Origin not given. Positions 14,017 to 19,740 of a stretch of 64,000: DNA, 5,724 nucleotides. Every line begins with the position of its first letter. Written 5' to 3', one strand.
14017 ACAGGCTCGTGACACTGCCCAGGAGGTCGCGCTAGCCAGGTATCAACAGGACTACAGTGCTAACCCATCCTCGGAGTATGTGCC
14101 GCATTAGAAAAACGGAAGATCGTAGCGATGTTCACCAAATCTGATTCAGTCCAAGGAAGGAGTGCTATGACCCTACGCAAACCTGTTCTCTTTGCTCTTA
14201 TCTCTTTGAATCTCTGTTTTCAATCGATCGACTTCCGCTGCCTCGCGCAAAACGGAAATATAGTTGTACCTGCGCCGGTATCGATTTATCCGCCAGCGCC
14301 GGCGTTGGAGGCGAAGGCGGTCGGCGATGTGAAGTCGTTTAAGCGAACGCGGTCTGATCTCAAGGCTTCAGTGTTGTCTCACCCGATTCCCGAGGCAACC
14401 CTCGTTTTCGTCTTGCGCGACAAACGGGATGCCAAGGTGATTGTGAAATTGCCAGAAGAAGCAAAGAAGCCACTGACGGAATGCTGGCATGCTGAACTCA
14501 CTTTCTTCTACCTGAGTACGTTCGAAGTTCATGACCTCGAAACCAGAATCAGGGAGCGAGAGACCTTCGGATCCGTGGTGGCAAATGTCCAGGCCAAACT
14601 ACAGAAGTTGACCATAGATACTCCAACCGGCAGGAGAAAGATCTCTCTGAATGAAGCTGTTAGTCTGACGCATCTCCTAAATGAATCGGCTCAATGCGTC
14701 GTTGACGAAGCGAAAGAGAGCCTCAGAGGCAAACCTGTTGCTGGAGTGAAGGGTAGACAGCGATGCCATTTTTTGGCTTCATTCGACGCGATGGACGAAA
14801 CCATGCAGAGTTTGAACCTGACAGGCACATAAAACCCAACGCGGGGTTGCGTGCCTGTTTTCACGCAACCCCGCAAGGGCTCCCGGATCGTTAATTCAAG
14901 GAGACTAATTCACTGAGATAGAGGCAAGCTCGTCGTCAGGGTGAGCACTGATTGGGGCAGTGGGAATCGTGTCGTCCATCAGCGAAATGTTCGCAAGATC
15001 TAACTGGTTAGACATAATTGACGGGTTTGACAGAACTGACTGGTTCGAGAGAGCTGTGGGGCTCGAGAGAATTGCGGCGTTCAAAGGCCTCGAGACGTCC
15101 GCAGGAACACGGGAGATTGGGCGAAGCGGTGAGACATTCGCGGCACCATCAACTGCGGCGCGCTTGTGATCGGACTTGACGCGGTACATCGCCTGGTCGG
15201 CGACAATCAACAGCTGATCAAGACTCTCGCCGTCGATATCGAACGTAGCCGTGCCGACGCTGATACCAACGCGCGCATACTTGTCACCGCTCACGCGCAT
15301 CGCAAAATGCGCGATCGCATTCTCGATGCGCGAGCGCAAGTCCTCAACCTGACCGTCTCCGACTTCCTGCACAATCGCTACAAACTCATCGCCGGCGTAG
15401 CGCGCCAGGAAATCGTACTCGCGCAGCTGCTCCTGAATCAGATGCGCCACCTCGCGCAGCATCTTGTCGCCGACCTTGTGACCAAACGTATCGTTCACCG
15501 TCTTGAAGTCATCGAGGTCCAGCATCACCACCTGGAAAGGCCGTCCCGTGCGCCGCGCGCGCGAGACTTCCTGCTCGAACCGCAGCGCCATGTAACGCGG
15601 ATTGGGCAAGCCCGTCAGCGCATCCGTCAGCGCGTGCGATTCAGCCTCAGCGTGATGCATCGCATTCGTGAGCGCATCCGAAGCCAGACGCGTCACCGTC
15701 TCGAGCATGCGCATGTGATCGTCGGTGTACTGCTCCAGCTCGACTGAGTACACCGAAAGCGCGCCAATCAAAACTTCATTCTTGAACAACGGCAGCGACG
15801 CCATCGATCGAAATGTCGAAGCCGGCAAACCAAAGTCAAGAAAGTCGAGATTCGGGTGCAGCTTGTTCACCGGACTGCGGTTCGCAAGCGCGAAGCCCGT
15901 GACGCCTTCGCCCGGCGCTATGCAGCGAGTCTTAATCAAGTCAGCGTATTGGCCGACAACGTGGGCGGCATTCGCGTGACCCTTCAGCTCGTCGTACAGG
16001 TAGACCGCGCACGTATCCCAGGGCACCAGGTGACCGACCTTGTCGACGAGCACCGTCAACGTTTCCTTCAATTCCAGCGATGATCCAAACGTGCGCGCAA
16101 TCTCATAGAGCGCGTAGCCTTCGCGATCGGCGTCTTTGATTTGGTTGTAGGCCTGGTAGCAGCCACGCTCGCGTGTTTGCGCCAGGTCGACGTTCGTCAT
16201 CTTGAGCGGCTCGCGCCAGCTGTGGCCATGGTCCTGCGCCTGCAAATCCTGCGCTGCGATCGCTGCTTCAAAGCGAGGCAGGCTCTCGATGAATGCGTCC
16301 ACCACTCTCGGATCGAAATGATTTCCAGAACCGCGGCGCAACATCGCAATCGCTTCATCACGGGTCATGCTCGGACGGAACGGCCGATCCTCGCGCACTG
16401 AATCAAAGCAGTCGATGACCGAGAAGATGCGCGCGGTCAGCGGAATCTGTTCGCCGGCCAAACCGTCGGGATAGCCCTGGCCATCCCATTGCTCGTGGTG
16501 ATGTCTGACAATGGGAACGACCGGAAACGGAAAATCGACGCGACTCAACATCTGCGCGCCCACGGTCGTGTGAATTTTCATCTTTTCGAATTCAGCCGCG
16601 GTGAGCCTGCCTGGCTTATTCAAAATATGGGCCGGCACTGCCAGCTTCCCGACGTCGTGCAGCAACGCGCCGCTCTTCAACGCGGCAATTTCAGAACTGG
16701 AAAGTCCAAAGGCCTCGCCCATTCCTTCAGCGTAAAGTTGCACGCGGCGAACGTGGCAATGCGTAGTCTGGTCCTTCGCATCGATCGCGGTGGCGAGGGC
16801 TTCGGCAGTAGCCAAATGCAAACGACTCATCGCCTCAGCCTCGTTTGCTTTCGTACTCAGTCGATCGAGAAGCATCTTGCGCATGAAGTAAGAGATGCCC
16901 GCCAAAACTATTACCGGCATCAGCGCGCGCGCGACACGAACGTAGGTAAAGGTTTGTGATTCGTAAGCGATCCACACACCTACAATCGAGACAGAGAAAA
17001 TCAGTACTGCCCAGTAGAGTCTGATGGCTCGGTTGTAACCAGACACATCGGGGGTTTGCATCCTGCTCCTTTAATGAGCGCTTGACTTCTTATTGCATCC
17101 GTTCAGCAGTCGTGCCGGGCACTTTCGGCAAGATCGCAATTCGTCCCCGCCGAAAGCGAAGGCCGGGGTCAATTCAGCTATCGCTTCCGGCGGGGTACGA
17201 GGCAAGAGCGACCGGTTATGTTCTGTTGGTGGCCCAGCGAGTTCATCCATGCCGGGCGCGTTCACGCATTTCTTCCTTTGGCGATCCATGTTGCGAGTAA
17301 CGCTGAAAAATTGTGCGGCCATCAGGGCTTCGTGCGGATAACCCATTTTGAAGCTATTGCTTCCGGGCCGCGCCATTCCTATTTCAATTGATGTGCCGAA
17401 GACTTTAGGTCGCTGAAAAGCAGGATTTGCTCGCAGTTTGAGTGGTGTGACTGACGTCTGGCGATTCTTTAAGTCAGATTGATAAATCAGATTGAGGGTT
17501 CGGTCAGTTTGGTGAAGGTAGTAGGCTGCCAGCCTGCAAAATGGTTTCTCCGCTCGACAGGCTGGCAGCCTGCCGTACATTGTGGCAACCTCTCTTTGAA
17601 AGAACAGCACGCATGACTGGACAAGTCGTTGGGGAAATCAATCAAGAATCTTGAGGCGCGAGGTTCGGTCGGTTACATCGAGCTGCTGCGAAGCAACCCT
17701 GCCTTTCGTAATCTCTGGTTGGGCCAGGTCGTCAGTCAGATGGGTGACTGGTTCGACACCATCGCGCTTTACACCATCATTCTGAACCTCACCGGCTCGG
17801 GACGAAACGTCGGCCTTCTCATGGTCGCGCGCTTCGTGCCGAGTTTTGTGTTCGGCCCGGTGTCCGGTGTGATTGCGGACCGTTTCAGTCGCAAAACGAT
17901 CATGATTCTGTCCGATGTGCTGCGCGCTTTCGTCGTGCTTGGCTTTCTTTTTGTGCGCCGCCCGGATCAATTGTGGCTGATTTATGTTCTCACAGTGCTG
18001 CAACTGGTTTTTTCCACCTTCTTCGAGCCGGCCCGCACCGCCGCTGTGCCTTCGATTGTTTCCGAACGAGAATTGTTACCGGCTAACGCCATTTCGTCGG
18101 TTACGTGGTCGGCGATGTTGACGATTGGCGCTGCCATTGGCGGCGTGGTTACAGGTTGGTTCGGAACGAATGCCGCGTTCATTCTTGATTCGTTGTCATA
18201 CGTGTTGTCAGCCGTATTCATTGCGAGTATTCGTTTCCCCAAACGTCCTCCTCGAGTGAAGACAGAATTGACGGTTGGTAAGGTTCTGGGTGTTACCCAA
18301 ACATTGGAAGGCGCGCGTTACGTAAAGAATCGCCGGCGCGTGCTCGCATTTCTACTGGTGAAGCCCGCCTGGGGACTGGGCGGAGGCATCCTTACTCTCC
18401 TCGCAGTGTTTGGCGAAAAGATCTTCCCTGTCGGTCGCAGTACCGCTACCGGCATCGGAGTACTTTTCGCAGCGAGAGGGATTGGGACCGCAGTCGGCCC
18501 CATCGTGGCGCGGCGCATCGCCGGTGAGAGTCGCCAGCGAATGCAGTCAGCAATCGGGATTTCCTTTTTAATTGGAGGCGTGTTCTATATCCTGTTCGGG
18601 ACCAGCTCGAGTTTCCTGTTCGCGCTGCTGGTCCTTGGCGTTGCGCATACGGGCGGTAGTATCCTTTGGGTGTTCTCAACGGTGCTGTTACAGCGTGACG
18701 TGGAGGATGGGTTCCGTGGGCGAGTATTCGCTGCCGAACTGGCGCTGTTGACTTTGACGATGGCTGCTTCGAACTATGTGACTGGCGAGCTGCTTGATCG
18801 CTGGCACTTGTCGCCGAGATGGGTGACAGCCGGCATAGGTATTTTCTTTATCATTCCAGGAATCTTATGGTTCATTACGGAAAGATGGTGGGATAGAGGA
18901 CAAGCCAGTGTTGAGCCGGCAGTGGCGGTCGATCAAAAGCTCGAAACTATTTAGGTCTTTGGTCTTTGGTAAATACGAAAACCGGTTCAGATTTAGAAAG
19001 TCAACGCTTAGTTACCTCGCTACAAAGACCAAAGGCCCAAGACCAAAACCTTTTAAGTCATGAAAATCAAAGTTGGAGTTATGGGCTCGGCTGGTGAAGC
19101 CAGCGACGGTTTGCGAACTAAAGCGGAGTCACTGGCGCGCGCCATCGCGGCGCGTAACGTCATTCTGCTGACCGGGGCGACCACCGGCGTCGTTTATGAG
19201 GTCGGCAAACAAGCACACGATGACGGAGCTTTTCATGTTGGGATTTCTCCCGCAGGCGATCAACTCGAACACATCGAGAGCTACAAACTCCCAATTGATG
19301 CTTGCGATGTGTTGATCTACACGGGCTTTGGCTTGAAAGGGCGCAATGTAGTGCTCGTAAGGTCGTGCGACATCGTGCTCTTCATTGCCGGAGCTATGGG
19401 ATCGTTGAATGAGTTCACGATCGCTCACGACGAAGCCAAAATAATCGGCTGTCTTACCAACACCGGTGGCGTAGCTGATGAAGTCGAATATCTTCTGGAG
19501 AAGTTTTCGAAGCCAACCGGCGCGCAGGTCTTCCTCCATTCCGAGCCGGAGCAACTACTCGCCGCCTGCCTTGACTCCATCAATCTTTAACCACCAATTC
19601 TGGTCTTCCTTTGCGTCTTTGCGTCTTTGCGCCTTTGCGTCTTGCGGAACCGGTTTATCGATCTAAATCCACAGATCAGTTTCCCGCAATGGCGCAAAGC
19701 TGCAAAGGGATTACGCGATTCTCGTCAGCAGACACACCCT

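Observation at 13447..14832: Unrecognisable RHS C-terminal toxin domain with a signal-peptide-bearing downstream partner (candidate novel periplasm-acting toxin/immunity pair)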

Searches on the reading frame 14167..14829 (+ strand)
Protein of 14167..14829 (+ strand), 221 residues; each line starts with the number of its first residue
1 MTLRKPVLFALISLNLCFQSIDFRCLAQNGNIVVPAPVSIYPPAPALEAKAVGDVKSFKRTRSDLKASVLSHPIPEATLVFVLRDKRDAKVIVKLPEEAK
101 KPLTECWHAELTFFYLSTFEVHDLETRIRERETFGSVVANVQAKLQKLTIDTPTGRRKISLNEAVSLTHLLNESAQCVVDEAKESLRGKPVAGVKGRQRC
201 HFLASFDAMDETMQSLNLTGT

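Call 5: search_protein_families(library=pfam, proteins=[window:14167-14829:+], max_evalue=0.1)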
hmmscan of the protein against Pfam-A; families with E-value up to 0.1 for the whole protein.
window:14167-14829:+ (221 aa): 0 families

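Call 8: find_homologous_proteins(query=window:14167-14829:+, max_evalue=0.01)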
Query window:14167-14829:+ (221 aa): 9 proteins with E <= 0.01 among 275 candidates.
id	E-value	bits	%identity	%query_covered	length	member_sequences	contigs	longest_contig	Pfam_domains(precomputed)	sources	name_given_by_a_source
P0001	2.4e-140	483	100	100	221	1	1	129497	-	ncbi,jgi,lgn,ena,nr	ncbi:MAG TPA: hypothetical protein VN643_22370 [Pyrinomonadaceae bacterium]|nr:hypothetical protein 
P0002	1.8e-78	281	71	86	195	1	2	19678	-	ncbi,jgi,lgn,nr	ncbi:MAG TPA: hypothetical protein VGN86_02360 [Pyrinomonadaceae bacterium]|jgi:hypothetical protein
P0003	1.4e-75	271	68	85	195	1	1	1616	-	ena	-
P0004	4.0e-70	254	69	84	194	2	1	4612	-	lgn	-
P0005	8.0e-67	243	73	70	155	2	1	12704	-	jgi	-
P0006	1.8e-63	232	71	76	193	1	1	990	-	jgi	jgi:hypothetical protein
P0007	3.4e-63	231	61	87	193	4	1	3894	-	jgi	-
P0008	5.7e-63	230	80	62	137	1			-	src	-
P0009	1.2e-62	229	62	86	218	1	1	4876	-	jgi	jgi:hypothetical protein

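Call 9: find_encoding_contigs(protein=P0002, flank=10000, max_places=4)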
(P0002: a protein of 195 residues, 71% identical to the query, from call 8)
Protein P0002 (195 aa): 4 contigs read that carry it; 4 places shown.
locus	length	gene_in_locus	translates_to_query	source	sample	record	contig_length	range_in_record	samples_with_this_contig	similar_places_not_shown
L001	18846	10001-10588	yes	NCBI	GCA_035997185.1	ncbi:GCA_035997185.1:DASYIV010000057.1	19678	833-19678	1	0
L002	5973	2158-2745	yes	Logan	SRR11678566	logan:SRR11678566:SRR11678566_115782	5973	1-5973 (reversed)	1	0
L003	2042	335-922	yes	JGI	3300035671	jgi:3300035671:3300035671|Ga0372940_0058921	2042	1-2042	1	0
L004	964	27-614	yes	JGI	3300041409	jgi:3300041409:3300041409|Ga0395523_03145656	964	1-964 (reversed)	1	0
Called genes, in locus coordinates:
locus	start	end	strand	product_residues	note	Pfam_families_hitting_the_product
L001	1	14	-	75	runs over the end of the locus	-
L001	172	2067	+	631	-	PF14559:TPR_19 (faint), PF07719:TPR_2 (faint), PF13424:TPR_12 (weak), PF00072:Response_reg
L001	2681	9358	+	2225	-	PF05593:RHS_repeat (faint), PF25023:TEN_YD-shell (weak), PF00354:Pentaxin (faint), PF13385:Laminin_G_3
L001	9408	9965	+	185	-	-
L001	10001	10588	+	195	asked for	-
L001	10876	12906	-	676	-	PF01966:HD, PF13487:HD_5, PF01590:GAF, PF13185:GAF_2, PF13492:GAF_3 (weak), PF00990:GGDEF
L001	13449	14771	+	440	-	PF05977:MFS_3, PF07690:MFS_1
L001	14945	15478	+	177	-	PF18306:LDcluster4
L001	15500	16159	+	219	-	PF06452:CBM9_1, PF16011:CBM9_2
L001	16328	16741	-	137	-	PF07238:PilZ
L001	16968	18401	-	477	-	PF13620:CarboxypepD_reg (weak), PF13715:CarbopepD_reg_2 (faint), PF17210:SdrD_B (faint), PF17802:SpaA (faint), PF22904:NOMO1-like_2nd (faint), PF09430:EMC7_beta-sandw (faint), PF23193:NOMO_3rd (faint), PF13620:CarboxypepD_reg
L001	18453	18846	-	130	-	?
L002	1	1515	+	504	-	?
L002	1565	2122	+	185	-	-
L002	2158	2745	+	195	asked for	-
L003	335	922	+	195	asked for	-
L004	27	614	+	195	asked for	-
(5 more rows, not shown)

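Call 10: find_encoding_contigs(protein=P0005, flank=10000, max_places=4)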
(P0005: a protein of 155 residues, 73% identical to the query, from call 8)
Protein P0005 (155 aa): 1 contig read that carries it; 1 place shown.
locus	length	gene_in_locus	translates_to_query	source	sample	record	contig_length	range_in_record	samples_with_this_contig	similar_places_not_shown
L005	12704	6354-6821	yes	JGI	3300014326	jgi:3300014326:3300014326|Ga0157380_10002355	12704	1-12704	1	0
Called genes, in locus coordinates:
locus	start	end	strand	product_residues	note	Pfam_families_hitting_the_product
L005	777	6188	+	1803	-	PF25023:TEN_YD-shell, PF05593:RHS_repeat (weak)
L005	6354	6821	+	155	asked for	-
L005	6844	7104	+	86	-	-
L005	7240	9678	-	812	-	PF12704:MacB_PCD, PF02687:FtsX, PF12704:MacB_PCD, PF02687:FtsX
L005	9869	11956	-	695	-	PF01966:HD, PF13487:HD_5, PF01590:GAF, PF13185:GAF_2, PF13492:GAF_3 (weak), PF00990:GGDEF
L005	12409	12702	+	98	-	?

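Call 16: find_encoding_contigs(protein=P0009, flank=10000, max_places=3)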
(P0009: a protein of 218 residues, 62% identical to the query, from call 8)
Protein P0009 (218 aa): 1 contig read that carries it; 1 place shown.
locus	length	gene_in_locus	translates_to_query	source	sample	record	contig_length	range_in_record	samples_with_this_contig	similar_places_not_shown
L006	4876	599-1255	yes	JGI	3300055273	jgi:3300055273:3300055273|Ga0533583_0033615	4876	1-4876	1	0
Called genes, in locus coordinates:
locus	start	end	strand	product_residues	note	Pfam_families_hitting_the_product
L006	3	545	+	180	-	?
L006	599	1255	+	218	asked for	-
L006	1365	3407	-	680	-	PF01966:HD, PF13487:HD_5, PF01590:GAF, PF13185:GAF_2, PF13492:GAF_3 (weak), PF00990:GGDEF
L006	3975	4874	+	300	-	?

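Call 17: find_encoding_contigs(protein=P0004, flank=10000, max_places=3)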
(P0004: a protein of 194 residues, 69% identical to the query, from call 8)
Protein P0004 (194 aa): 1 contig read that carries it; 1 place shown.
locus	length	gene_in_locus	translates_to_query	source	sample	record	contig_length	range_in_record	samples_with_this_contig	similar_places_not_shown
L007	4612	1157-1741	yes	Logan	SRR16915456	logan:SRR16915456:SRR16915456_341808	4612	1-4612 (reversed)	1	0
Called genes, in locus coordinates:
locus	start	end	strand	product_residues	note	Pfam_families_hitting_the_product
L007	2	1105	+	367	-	?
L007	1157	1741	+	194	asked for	-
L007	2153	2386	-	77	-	-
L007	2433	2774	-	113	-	-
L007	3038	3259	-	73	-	-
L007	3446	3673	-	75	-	-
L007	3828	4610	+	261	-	?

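Call 18: find_encoding_contigs(protein=P0007, flank=10000, max_places=4)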
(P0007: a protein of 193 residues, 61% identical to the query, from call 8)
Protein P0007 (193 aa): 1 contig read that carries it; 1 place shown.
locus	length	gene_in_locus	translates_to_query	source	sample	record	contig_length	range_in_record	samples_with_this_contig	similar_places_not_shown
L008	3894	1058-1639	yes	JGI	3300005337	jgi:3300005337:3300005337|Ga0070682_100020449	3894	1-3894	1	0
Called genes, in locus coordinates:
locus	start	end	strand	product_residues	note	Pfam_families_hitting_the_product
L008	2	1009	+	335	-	?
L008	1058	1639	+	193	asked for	-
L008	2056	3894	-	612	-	?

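Call 29: search_protein_families(library=ncbifam, proteins=[window:14167-14829:+, L001:9408-9962:+], max_evalue=0.1)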
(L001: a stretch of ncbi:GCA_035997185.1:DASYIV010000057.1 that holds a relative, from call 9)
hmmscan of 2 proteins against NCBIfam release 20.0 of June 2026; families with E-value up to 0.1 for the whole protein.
window:14167-14829:+ (221 aa): 0 families

L001:9408-9962:+ (185 aa): 0 families

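Call 30: search_protein_families(library=padloc, proteins=[window:14167-14829:+, L001:9408-9962:+], max_evalue=0.1)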
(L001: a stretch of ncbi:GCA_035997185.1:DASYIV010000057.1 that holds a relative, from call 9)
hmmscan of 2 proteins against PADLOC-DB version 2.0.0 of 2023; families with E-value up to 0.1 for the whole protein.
window:14167-14829:+ (221 aa): 1 family
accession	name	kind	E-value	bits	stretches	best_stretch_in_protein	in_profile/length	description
PDLC04556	PDC-M27C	-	0.0078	12.6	1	81-176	77-167/892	-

L001:9408-9962:+ (185 aa): 0 families

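Call 33: search_solved_structures(query=A2, max_evalue=10)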
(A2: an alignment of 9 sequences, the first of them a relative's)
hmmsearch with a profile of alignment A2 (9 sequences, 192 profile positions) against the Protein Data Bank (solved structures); distinct sequences matched with E-value up to 10: 1.
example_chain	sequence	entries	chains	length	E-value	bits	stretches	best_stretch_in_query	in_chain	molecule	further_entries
9m8o_P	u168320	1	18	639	0.029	17.3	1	82-170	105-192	Gp18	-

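Call 38: predict_structure(alignment_id=A2)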
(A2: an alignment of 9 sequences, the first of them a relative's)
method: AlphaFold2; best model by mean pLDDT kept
length: 221 residues; sequences in the alignment: 9
mean_pLDDT: 66.9   pTM: 0.61
mean pLDDT of the five models: 66.9, 66.1, 65.8, 64.8, 37.6
residues with pLDDT >= 90: 24; 70-90: 101; 50-70: 33; < 50: 63
segments of 3 or more residues with pLDDT < 50: 16-41, 189-221
pLDDT, mean of each block of 10 residues (from residue 1): 54 47 31 35 61 60 80 80 72 86 91 86 78 87 93 86 86 85 68 38 39 34 29
secondary structure, 60 per line:
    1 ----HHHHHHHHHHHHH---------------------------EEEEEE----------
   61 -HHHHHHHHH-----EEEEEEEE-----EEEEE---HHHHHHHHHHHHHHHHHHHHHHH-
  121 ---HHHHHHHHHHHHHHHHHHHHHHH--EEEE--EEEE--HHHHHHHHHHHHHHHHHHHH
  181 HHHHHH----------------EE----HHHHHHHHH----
elements in order: H5-17 E45-50 H62-70 E76-83 E89-93 H97-119 H124-146 E149-152 E155-158 H161-186 H209-217

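Call 61: search_protein_families(library=pfam, proteins=[L005:6844-7101:+, L001:9408-9962:+], max_evalue=0.01)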
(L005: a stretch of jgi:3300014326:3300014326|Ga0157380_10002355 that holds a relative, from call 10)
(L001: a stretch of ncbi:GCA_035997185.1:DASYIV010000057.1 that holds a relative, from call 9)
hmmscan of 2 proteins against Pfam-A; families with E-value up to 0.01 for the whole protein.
L005:6844-7101:+ (86 aa): 0 families

L001:9408-9962:+ (185 aa): 1 family
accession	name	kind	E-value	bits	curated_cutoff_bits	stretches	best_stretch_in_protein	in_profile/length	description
PF16111.11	DUF4829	-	0.009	17.2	25.5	0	118-168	71-118/119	Domain of unknown function (DUF4829)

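Call 71: find_related_loci(query=A5, collection=genome_contigs, flank=10000)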
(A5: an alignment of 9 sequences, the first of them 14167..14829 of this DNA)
Query A5 (221 aa) in genome_contigs; peptide patterns used: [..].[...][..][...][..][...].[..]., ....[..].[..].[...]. (x = any residue, [..] = any of these).
6 stretches matched a pattern; 1 encode a relative of the query (tblastn E <= 1e-3); 1 distinct loci.
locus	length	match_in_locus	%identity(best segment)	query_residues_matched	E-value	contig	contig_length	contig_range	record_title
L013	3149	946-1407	32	45-187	1e-21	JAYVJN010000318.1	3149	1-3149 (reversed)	MAG: Acidobacteriota bacterium isolate GL53_Down_metabat_36 GL53_Down_metabat_36_317, whole genome shotgun sequence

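Call 87: search_protein_families(library=pfam, alignment_id=A5, max_evalue=5)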
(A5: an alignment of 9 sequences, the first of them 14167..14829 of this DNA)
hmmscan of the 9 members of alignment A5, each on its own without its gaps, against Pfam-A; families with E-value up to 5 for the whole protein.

A. member 1, window:14167-14829:+ (221 aa): 0 families

B. families by the number of members that match (of 9 scanned): 3 families
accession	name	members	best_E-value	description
PF10025.14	DUF2267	1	0.025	Uncharacterized conserved protein (DUF2267)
PF13403.11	Hint_2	1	0.12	Hint domain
PF11412.14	DsbD_N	1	0.2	Thiol:disulfide interchange protein DsbD, N-terminal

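Call 96: search_solved_structures(query=A5, max_evalue=10)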
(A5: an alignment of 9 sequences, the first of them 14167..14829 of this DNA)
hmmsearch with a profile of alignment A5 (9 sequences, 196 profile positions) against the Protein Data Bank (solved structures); distinct sequences matched with E-value up to 10: 17.
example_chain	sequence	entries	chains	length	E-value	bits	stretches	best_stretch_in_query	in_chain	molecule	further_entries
3myi_A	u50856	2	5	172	0.21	14.4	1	146-193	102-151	Vinculin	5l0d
5l0j_A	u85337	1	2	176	0.21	14.3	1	147-193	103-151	Vinculin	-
5l0c_A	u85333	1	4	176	0.22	14.3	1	147-193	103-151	Vinculin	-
4pr9_A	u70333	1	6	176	0.22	14.3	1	147-193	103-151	Vinculin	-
5l0h_A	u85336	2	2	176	0.23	14.2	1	147-193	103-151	Vinculin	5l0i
5l0g_A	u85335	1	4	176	0.23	14.2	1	147-193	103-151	Vinculin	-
9qwo_A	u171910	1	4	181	0.24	14.2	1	147-193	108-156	Isoform 1 of Vinculin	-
1rke_B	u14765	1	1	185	0.24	14.2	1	147-193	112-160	VCL protein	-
3h2u_A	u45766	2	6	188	0.25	14.1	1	147-193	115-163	Vinculin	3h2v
1qkr_A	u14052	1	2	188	0.25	14.1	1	147-193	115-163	VINCULIN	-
5l0f_A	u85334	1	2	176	0.28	13.9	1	147-193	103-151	Vinculin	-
3jbi_V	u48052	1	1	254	0.36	13.6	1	147-193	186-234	Vinculin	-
3jbk_M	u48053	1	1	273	0.45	13.3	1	147-193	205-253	Metavinculin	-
3vf0_A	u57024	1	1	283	0.48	13.2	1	147-193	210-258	Vinculin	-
9kfb_B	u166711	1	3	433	1.7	11.4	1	66-104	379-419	RABV-G-ecto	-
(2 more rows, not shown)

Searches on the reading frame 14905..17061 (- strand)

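Call 5: search_protein_families(library=pfam, proteins=[window:14905-17061:-], max_evalue=0.1)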
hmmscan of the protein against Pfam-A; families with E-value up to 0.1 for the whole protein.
window:14905-17061:- (718 aa): 10 families
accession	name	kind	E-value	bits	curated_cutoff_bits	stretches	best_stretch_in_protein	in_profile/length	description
PF00990.26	GGDEF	-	1.7e-43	148.6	23.8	1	477-633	1-159/161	Diguanylate cyclase, GGDEF domain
PF13487.12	HD_5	-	1.5e-37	129.4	27.2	1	89-253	3-170/170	HD domain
PF01966.28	HD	-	4e-21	75.9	22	1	102-220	3-114/116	HD domain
PF13185.12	GAF_2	-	1.1e-12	48.7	28.6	1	329-464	2-135/136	GAF domain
PF01590.32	GAF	-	1e-09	39.4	22.4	1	331-464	2-133/133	GAF domain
PF13492.12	GAF_3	-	2.4e-06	28.4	27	1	331-466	2-129/129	GAF domain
PF17853.6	GGDEF_2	-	0.0065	17.1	24.5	1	507-594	21-87/116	GGDEF-like domain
PF03007.21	WS_DGAT_cat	-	0.012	15.8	23.6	0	446-532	187-261/263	Wax ester synthase/diacylglycerol acyltransferase catalytic domain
PF05165.17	GCH_III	-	0.013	15.2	21.3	1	448-584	65-205/246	GTP cyclohydrolase III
PF08668.18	HDOD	-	0.018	15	22.9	1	104-190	99-195/196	HDOD domain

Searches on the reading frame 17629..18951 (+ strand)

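Call 5: search_protein_families(library=pfam, proteins=[window:17629-18951:+], max_evalue=0.1)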
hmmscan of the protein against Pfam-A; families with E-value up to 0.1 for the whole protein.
window:17629-18951:+ (441 aa): 4 families
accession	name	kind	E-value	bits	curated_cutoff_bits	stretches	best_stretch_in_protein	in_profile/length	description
PF07690.21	MFS_1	-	2.4e-32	112.7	33.4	1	29-368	1-333/347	Major Facilitator Superfamily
PF05977.19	MFS_3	-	1.1e-26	93.9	27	1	23-405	9-383/524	Transmembrane secretion effector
PF05631.20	MFS_5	-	0.0002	20.8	25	1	33-94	43-104/356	Sugar-tranasporters, 12 TM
PF12832.13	MFS_1_like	-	0.012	15.1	25.2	1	59-131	34-108/373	MFS_1 like family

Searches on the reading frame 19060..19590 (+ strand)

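Call 75: search_protein_families(library=pfam, proteins=[window:19060-19590:+], max_evalue=0.00001)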
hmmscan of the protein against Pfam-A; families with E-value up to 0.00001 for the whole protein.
window:19060-19590:+ (176 aa): 1 family
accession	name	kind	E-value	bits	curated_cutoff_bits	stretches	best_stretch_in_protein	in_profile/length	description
PF18306.6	LDcluster4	-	9.4e-37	126.4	26.3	1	2-166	1-150/151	SLOG cluster4 family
